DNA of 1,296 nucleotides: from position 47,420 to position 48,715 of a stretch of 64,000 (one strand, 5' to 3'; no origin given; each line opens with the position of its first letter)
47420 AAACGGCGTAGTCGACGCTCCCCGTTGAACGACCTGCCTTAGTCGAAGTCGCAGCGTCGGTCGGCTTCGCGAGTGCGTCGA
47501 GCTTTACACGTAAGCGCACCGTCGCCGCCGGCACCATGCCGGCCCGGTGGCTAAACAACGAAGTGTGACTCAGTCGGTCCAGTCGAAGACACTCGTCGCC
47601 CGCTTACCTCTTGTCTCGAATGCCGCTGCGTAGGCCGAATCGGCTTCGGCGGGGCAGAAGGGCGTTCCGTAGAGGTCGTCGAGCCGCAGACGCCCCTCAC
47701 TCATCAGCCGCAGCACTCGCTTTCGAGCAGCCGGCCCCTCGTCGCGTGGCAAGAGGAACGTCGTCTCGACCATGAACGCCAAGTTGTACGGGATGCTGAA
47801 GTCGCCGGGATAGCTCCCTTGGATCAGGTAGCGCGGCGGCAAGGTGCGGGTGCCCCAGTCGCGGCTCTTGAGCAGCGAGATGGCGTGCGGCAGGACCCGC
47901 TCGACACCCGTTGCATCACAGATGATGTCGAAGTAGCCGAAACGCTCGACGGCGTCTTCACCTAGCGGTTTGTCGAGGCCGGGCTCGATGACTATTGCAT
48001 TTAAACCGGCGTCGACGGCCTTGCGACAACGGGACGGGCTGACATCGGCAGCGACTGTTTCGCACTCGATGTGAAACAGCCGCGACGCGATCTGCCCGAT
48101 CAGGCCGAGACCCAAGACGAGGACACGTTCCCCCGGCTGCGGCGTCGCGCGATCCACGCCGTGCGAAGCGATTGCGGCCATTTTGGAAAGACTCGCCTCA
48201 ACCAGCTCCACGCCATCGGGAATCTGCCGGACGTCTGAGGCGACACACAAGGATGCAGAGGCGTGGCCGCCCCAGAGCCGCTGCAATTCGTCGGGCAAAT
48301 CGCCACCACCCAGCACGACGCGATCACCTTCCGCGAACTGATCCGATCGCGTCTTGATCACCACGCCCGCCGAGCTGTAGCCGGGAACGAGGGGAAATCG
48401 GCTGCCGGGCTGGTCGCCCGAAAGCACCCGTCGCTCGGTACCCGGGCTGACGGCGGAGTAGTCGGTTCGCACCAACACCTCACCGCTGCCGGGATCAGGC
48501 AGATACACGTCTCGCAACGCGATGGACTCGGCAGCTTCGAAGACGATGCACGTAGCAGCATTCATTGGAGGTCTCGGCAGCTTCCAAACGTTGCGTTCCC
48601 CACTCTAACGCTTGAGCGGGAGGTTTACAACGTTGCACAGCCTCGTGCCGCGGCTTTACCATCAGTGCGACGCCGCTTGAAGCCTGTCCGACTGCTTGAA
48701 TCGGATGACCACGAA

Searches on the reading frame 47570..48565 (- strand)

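Call 16: search_protein_families(library=pfam, proteins=[window:47570-48565:-], max_evalue=0.001)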
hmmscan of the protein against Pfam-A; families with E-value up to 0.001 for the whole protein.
window:47570-48565:- (331 aa): 2 families
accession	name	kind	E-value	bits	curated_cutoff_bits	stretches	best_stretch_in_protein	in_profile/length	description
PF08240.17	ADH_N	-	1.8e-07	31.8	23.5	1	26-84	1-61/104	Alcohol dehydrogenase GroES-like domain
PF16884.10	ADH_N_2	-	1.5e-05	25.3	31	1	13-84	16-89/108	N-terminal domain of oxidoreductase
